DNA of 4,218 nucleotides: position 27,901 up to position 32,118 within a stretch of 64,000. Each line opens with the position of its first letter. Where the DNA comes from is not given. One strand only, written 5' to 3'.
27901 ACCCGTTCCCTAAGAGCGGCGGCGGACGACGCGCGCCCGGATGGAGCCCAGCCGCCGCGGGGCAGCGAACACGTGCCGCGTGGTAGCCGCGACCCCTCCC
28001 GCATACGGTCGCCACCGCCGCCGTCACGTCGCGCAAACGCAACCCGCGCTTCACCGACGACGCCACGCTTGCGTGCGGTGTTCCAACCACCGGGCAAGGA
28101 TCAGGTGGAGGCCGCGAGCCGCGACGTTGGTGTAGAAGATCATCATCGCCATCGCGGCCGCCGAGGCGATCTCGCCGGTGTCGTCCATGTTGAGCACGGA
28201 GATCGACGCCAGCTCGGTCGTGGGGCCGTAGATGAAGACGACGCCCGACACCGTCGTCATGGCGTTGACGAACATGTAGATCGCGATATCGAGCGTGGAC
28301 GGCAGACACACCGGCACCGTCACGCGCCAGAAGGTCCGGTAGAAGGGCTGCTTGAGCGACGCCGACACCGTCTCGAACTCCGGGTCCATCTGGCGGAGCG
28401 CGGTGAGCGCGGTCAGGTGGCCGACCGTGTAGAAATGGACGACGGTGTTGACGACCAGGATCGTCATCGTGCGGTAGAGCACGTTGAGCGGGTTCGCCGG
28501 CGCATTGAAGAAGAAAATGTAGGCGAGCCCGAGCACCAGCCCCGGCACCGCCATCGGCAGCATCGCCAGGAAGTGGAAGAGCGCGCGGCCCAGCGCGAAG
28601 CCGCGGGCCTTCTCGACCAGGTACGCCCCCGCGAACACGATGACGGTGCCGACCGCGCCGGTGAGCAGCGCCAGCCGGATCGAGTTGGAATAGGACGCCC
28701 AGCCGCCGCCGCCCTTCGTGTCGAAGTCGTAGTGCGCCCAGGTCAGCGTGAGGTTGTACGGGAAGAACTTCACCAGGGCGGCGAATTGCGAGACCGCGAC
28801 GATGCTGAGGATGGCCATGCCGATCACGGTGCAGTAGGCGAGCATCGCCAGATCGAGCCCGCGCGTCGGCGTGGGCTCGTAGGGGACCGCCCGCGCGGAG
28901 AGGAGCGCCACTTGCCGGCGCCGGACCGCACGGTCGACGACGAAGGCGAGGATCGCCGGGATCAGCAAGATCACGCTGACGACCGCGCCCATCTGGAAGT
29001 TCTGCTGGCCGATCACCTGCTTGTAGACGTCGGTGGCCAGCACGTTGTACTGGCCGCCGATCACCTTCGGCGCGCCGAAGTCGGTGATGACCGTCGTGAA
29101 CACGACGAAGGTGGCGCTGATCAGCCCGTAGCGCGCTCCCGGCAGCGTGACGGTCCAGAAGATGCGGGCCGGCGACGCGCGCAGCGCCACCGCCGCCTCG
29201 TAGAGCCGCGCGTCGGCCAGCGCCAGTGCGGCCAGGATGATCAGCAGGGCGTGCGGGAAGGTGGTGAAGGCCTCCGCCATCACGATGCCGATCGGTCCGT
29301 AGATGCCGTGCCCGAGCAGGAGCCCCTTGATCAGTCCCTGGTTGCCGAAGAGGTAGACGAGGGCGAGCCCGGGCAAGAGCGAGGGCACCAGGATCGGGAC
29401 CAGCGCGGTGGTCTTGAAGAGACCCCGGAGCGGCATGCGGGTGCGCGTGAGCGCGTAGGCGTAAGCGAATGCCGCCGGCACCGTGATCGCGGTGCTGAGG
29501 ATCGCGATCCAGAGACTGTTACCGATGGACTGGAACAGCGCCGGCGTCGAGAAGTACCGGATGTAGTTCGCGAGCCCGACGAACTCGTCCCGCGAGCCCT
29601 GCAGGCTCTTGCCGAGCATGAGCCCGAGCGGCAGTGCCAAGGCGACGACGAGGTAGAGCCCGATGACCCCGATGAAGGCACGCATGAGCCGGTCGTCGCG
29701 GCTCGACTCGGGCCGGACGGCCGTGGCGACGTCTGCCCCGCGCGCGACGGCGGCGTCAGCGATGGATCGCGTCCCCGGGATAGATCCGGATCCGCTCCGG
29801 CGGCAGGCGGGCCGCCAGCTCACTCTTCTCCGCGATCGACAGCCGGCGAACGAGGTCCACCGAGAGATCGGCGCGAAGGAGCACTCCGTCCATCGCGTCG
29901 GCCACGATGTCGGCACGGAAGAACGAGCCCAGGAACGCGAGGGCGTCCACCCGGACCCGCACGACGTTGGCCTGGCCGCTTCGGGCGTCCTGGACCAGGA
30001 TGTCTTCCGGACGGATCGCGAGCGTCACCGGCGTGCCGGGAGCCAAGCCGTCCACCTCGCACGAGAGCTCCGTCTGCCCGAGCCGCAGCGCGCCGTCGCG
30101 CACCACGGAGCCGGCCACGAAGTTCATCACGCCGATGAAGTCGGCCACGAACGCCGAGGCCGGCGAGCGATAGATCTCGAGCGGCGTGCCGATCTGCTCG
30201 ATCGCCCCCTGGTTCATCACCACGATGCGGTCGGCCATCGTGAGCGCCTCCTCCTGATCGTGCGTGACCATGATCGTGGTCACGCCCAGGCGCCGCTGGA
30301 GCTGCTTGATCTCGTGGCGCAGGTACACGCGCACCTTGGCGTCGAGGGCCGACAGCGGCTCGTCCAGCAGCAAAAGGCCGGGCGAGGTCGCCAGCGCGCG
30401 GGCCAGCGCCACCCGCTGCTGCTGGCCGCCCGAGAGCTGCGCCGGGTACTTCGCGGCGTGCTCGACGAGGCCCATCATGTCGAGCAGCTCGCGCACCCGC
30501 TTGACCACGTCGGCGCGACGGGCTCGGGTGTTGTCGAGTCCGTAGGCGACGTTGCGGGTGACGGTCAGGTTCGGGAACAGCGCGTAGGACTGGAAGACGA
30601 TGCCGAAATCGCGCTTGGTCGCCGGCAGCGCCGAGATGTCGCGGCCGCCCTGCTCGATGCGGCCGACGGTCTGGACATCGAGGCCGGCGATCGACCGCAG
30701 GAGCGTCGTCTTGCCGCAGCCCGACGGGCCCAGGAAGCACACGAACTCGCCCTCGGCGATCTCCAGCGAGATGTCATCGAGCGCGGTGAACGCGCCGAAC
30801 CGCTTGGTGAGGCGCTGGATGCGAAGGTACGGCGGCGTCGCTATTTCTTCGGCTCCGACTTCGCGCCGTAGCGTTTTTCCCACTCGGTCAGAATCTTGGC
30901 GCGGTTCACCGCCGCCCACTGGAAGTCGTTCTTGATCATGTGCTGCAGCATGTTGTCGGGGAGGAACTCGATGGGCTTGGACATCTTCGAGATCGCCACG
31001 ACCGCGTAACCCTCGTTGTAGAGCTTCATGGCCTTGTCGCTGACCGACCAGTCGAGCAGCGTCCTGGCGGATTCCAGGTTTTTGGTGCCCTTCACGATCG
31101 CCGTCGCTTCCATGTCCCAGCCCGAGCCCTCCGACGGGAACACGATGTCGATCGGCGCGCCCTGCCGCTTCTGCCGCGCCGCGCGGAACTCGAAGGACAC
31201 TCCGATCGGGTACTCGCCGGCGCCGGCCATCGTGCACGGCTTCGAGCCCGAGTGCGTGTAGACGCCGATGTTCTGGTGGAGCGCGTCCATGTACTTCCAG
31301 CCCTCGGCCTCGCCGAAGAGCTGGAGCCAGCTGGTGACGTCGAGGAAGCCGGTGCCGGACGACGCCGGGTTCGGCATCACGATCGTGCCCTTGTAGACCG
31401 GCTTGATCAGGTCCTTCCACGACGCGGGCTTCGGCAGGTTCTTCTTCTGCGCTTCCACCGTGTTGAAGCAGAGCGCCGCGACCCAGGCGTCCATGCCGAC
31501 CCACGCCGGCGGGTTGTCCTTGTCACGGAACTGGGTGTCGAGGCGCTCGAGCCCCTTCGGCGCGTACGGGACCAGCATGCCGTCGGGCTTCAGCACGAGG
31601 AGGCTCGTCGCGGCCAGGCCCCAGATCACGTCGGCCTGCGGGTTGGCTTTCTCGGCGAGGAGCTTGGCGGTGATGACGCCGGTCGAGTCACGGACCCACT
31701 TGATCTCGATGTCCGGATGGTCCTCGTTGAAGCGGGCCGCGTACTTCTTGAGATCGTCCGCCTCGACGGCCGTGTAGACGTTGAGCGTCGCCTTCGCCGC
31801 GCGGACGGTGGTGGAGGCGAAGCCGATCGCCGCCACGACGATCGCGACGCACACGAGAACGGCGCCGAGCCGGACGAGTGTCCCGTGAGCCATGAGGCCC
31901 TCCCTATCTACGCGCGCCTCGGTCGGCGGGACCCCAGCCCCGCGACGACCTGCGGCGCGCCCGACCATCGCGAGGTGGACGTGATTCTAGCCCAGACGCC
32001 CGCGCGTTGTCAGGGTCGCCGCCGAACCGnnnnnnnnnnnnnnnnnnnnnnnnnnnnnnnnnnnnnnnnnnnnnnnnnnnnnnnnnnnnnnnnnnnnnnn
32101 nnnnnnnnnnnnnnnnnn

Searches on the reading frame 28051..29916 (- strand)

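Call 42: search_protein_families(library=pfam, proteins=[window:28051-29916:-], max_evalue=0.00001)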
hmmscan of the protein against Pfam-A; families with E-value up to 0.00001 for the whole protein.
window:28051-29916:- (621 aa): 1 family
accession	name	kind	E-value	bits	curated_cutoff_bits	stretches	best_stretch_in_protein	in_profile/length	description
PF00528.27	BPD_transp_1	-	7.4e-16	58.8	26.4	2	154-333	11-180/184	Binding-protein-dependent transport system inner membrane component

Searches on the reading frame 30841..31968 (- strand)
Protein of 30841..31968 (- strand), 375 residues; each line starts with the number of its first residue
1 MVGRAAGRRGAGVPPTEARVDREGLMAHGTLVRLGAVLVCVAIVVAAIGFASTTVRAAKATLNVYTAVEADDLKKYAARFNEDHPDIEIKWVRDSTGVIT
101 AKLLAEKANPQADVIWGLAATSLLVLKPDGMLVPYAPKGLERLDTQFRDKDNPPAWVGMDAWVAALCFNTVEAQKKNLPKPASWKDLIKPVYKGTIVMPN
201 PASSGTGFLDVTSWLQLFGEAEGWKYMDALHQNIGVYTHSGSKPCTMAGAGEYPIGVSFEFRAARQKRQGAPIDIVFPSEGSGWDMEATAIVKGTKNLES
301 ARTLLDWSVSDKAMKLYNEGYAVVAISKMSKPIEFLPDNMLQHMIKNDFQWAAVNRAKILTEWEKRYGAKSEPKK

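Call 42: search_protein_families(library=pfam, proteins=[window:30841-31968:-], max_evalue=0.00001)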
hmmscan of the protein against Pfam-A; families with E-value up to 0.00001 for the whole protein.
window:30841-31968:- (375 aa): 4 families
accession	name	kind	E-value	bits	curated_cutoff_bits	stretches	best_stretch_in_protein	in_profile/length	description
PF13343.11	SBP_bac_6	-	3.2e-21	76.4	24.6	1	111-322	3-216/245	Bacterial extracellular solute-binding protein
PF13416.11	SBP_bac_8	-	8.5e-19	68.8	27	1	75-325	1-260/279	Bacterial extracellular solute-binding protein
PF01547.30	SBP_bac_1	-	3.6e-17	63.7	26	1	69-315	4-307/307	Bacterial extracellular solute-binding protein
PF13531.11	SBP_bac_11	-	5.5e-11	43.1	25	1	62-315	1-219/227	Bacterial extracellular solute-binding protein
